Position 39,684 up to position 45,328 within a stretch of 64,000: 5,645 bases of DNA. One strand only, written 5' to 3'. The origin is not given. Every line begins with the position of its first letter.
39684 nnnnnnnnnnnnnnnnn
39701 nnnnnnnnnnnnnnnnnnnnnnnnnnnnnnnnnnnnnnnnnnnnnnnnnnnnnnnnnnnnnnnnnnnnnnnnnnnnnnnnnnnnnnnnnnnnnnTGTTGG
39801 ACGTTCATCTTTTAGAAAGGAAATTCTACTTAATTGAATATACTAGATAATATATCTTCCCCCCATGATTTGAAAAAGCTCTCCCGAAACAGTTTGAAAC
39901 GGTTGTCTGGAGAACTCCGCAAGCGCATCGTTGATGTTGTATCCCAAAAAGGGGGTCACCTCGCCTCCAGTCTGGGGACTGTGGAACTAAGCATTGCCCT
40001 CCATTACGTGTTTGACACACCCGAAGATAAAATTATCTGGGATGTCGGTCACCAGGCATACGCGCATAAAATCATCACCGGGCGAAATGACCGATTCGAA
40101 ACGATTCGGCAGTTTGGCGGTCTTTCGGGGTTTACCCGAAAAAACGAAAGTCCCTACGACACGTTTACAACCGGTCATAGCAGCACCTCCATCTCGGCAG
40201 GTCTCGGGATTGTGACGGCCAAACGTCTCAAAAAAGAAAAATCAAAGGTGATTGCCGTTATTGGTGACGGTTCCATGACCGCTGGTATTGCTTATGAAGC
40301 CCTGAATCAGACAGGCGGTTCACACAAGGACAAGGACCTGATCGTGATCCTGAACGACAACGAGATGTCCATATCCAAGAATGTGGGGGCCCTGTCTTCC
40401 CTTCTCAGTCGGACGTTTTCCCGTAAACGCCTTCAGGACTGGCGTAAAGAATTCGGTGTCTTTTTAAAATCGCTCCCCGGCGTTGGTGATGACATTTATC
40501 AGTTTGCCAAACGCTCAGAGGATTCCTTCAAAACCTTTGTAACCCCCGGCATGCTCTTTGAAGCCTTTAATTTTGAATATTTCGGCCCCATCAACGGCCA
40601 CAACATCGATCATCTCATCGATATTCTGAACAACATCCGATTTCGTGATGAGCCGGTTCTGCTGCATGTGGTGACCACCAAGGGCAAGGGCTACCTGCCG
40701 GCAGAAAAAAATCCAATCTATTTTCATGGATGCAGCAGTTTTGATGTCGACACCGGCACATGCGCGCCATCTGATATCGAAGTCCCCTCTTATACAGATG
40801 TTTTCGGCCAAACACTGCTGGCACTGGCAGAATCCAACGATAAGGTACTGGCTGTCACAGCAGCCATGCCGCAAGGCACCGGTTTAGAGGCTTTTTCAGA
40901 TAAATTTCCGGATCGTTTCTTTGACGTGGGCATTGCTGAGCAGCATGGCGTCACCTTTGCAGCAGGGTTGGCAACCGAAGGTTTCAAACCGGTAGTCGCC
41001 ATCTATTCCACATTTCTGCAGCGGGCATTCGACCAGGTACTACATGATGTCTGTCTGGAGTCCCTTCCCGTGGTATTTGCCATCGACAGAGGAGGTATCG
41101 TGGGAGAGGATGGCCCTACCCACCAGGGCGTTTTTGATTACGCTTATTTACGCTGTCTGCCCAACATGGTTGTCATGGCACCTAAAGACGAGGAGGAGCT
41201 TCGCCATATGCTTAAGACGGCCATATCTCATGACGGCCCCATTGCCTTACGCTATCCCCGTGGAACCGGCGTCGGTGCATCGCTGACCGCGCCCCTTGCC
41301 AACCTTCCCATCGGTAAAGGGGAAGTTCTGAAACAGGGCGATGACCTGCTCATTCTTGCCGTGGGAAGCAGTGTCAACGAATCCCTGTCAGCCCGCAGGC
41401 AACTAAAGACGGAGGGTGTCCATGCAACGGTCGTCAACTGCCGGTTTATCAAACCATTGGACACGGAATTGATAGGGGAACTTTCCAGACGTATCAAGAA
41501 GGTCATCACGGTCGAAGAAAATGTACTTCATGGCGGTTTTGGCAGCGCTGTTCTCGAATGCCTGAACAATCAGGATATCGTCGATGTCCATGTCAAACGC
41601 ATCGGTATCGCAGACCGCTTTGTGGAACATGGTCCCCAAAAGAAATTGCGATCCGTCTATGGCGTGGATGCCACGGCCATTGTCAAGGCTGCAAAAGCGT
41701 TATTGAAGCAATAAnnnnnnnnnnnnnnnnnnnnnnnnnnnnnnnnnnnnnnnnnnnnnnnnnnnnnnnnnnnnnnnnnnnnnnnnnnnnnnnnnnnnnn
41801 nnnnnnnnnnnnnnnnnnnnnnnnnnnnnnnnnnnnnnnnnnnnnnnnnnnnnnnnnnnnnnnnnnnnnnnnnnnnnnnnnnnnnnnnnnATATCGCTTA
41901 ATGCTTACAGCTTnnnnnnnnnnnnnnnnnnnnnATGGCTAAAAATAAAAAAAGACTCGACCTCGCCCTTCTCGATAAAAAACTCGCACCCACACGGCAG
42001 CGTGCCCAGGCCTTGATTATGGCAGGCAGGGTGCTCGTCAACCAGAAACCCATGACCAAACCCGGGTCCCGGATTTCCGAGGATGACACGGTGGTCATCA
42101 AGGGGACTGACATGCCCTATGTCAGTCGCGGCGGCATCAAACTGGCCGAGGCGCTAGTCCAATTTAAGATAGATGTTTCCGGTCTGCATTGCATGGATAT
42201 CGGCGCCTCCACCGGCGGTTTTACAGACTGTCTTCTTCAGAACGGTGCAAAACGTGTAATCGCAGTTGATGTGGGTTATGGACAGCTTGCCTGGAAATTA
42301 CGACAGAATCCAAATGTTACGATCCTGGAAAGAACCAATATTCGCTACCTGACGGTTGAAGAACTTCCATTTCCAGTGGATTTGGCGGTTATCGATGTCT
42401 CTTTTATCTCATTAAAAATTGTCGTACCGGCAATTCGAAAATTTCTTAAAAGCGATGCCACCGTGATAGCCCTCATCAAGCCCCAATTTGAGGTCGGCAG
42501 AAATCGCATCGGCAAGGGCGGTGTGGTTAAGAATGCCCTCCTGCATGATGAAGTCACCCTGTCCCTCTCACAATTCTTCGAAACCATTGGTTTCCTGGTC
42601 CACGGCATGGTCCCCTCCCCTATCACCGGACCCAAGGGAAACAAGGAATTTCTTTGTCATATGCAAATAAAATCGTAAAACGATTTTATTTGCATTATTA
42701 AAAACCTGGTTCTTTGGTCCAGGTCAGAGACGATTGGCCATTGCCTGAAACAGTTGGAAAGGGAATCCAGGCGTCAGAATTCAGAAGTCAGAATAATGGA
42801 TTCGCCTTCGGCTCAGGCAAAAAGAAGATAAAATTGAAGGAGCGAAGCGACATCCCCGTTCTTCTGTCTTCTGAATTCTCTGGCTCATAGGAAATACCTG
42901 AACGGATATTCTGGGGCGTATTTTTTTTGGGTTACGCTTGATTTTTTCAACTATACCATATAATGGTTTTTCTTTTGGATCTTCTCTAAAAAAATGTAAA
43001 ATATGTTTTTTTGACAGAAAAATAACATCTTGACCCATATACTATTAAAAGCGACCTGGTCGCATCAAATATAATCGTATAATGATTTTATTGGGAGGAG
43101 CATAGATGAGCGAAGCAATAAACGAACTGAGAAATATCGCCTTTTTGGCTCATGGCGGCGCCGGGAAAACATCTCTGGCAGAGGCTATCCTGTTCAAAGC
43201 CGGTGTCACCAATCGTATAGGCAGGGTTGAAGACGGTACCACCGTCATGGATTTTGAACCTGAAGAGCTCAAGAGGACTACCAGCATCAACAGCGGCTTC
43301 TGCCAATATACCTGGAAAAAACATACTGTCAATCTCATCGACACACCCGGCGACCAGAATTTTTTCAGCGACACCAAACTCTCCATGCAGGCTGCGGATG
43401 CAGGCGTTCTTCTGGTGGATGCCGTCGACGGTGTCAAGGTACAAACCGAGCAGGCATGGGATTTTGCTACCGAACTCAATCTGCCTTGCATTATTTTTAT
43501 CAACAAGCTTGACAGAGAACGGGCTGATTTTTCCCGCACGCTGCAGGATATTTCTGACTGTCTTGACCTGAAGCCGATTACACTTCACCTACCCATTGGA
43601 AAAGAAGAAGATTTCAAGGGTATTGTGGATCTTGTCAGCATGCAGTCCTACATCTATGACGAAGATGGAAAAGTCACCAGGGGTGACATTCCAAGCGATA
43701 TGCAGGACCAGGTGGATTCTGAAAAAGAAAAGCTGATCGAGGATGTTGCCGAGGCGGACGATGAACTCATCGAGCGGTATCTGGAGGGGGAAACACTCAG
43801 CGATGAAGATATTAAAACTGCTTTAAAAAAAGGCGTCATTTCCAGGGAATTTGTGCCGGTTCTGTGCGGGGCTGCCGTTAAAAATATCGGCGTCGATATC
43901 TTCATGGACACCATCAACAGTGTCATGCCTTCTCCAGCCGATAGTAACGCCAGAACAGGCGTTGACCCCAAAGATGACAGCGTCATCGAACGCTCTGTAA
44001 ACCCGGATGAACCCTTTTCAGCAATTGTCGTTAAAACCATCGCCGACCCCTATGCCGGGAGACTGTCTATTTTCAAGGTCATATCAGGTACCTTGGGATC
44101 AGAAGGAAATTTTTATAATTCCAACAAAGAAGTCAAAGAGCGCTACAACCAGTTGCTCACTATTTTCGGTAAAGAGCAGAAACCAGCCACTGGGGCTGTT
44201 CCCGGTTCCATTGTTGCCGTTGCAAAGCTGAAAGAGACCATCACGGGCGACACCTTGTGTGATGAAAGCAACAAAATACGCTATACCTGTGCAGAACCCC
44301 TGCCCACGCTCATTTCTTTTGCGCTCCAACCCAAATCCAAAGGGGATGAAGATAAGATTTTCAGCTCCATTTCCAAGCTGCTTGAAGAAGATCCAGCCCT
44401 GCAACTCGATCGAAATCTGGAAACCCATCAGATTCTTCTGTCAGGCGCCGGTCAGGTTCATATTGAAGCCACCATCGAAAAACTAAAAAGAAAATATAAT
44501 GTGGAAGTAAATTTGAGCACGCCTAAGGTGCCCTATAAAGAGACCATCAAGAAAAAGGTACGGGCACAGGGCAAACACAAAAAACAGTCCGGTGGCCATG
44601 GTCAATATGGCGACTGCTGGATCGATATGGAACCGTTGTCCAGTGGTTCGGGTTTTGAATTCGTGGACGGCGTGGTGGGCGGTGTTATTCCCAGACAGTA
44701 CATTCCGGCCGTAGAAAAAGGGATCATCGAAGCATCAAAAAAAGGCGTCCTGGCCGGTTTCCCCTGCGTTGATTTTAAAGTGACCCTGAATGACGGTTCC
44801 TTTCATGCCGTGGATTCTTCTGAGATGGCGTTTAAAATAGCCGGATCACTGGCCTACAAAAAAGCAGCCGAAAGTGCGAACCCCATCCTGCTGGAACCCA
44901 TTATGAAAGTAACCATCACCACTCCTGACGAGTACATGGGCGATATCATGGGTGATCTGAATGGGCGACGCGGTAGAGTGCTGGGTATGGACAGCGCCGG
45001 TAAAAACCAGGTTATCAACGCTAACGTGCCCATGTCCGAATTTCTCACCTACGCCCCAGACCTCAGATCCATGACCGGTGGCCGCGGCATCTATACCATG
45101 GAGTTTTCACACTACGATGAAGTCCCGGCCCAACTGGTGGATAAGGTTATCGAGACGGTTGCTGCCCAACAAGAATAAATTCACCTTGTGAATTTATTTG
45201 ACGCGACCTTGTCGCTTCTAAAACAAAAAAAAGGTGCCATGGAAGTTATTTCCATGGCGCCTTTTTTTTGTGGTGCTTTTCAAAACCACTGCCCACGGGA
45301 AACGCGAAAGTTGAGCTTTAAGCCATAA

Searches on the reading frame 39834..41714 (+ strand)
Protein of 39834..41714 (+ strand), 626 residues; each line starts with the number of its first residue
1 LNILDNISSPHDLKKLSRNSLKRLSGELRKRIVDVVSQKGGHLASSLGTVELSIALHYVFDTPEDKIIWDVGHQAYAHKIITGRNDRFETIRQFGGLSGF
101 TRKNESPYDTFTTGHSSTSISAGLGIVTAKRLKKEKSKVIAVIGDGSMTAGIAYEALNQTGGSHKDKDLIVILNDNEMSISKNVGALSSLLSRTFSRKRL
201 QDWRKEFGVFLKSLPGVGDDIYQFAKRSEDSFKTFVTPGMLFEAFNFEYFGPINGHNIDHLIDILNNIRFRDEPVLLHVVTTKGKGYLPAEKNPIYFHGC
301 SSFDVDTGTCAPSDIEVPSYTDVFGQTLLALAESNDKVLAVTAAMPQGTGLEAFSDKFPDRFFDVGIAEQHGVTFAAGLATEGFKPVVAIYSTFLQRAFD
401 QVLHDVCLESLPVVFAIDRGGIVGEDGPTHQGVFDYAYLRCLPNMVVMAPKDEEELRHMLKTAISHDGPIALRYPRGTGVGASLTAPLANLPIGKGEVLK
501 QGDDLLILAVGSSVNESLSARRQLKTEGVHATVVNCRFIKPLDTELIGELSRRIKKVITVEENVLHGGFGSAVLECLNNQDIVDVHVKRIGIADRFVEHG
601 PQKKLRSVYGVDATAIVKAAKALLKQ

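Call 10: search_protein_families(library=pfam, proteins=[window:39834-41714:+])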
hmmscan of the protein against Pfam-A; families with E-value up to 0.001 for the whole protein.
window:39834-41714:+ (626 aa): 8 families
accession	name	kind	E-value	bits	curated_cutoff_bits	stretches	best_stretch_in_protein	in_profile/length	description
PF13292.11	DXP_synthase_N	-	7e-120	399.9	21.2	1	4-281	1-274/274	1-deoxy-D-xylulose-5-phosphate synthase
PF02779.29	Transket_pyr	-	5.7e-50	169.8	27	1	318-477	3-170/174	Transketolase, pyrimidine binding domain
PF02780.25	Transketolase_C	-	3.1e-33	114.8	25.9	1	494-616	1-124/124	Transketolase, C-terminal domain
PF17147.9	PFOR_II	-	1.4e-05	25.9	27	1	504-584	2-85/102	Pyruvate:ferredoxin oxidoreductase core domain II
PF00456.26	Transketolase_N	-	7.9e-05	22.2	22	0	65-185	56-192/334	Transketolase, thiamine diphosphate binding domain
PF00676.26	E1_dh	-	0.00013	21.4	22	1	112-160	97-147/300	Dehydrogenase E1 component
PF02775.26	TPP_enzyme_C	-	0.00043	20.5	21.9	0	113-176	27-83/151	Thiamine pyrophosphate enzyme, C-terminal TPP binding domain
PF22613.1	Transketolase_C_1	-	0.0007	20.2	27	0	502-545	11-54/113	Transketolase-like TK C-terminal domain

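Call 12: find_related_loci(query=window:39834-41714:+, collection=genome_contigs, flank=10000)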
Query window:39834-41714:+ (626 aa) in genome_contigs; peptide patterns used: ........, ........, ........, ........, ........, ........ (x = any residue, [..] = any of these).
600 stretches matched a pattern (row limit reached: there are more); 584 encode a relative of the query (tblastn E <= 1e-3); the best 80 are kept; 80 distinct loci.
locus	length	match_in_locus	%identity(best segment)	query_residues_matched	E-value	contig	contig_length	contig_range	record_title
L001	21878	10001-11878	94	1-626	0e+0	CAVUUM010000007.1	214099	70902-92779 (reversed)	MAG: uncultured delta proteobacterium isolate MFD03804.bin.2.56 genome assembly, contig: contig_35539, whole genome shot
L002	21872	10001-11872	89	1-624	0e+0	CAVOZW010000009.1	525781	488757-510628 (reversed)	MAG: uncultured delta proteobacterium isolate MFD09964.bin.1.31 genome assembly, contig: contig_27452, whole genome shot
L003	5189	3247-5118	88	1-624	0e+0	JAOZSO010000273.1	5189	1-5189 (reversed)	MAG: Desulfobacterales bacterium isolate GMC6.metabat2.208 GMC6_24531_length_5189_cov_7.701402, whole genome shotgun seq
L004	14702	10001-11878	74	1-626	0e+0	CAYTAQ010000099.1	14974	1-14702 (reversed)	MAG TPA_asm: uncultured Desulfobacterales bacterium isolate binchicken_co151_453 genome assembly, contig: NODE_5785_leng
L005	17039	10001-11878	70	1-626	0e+0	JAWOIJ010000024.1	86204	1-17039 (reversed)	MAG: Desulfobacterales bacterium isolate CWP5-2.bin.178 k191_1414019, whole genome shotgun sequence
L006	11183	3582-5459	71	2-626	0e+0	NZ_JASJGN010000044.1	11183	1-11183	MAG: Desulfosarcina sp. isolate ChS5.bin.72 ChesSed_k141_1252569, whole genome shotgun sequence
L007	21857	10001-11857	73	3-620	0e+0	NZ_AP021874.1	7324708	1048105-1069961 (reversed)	Desulfosarcina alkanivorans strain PL12 chromosome, complete genome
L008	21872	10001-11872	71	1-624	0e+0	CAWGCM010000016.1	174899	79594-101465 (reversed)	MAG: uncultured delta proteobacterium isolate MFD03804.bin.2.142 genome assembly, contig: contig_33786, whole genome sho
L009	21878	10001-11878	71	2-626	0e+0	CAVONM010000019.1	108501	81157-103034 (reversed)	MAG: uncultured delta proteobacterium isolate MFD09779.bin.3.15 genome assembly, contig: contig_41888, whole genome shot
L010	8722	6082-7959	71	1-626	0e+0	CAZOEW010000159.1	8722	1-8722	MAG TPA_asm: uncultured Desulfobacterales bacterium isolate SRP319275_co4_240 genome assembly, contig: NODE_5504_length_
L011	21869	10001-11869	70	1-623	0e+0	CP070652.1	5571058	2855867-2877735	MAG: Deltaproteobacteria bacterium isolate bin85 chromosome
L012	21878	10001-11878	70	1-624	0e+0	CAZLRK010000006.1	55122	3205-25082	MAG TPA_asm: uncultured Desulfobacterales bacterium isolate SRP077602_co2_250 genome assembly, contig: NODE_894_length_5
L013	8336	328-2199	68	1-624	0e+0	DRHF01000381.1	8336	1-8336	MAG TPA_asm: Desulfobacterales bacterium isolate HyVt-363 HyVt-363_k145_765935, whole genome shotgun sequence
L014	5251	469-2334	69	1-624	0e+0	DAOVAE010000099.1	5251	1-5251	MAG TPA_asm: Desulfobacteraceae bacterium isolate CSMAG_971 CSMAG_971_k141_3889352_length_5251_cov_10.6812, whole genome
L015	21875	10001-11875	70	3-626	0e+0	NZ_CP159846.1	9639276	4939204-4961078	Desulfosarcina variabilis str. Montpellier chromosome, complete genome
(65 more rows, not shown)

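Call 68: find_encoding_contigs(protein=window:39834-41714:+, flank=2000, max_places=4)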
Protein window:39834-41714:+ (626 aa): no gene with exactly this product is on record in the collection.

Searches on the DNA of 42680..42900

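Call 66: search_rna_families(source=window, start=42680, end=42900, threshold=evalue, max_evalue=1)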
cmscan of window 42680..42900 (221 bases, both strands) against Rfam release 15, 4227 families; matches with E-value up to 1: 1.
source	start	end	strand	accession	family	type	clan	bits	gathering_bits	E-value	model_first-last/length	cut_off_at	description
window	42771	42888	-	RF02006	mir-1253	Gene; miRNA;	-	20.4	103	0.083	1-94/94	no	mir-1253 microRNA precursor family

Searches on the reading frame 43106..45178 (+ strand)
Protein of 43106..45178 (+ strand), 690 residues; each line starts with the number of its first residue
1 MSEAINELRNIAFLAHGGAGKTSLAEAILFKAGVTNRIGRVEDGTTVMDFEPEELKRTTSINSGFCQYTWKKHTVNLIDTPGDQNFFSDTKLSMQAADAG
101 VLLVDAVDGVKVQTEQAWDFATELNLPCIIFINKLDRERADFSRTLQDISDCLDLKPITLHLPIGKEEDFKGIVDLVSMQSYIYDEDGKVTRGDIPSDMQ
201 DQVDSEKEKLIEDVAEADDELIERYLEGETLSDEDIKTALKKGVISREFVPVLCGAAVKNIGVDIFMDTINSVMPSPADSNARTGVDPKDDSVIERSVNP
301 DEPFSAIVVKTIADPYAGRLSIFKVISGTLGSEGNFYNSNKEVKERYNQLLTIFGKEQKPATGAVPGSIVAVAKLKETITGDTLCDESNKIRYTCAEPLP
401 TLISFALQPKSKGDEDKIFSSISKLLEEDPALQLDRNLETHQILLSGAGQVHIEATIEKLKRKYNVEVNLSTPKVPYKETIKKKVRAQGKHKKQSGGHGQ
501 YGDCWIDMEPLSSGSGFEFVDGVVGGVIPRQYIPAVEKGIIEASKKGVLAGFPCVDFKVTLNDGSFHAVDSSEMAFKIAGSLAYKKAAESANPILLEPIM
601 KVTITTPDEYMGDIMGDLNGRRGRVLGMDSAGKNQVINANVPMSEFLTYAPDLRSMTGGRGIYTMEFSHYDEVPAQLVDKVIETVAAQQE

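Call 10: search_protein_families(library=pfam, proteins=[window:43106-45178:+])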
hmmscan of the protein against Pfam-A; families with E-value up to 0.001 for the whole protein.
window:43106-45178:+ (690 aa): 7 families
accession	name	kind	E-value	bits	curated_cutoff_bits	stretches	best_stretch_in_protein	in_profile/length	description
PF03764.24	EFG_IV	-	4.2e-47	159.3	24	1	473-592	1-121/121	Elongation factor G, domain IV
PF00009.33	GTP_EFTU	-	3.2e-45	154.5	26.5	1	7-275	2-187/188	Elongation factor Tu GTP binding domain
PF00679.30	EFG_C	-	2.1e-31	108.3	27.9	1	595-680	2-88/89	Elongation factor G C-terminus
PF14492.12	EFG_III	-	2e-23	82.7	27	1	401-471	4-74/75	Elongation Factor G, domain III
PF22042.2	EF-G_D2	-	3.3e-17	62.8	27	1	303-386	1-83/84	Elongation factor G domain 2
PF03144.31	GTP_EFTU_D2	-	7.5e-06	26.7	30.3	1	318-385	1-73/73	Elongation factor Tu domain 2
PF01926.29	MMR_HSR1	-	1.6e-05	25.4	21.9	1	56-134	31-113/113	50S ribosome-binding GTPase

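Call 69: find_encoding_contigs(protein=window:43106-45178:+, flank=3000, max_places=4)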
Protein window:43106-45178:+ (690 aa): no gene with exactly this product is on record in the collection.
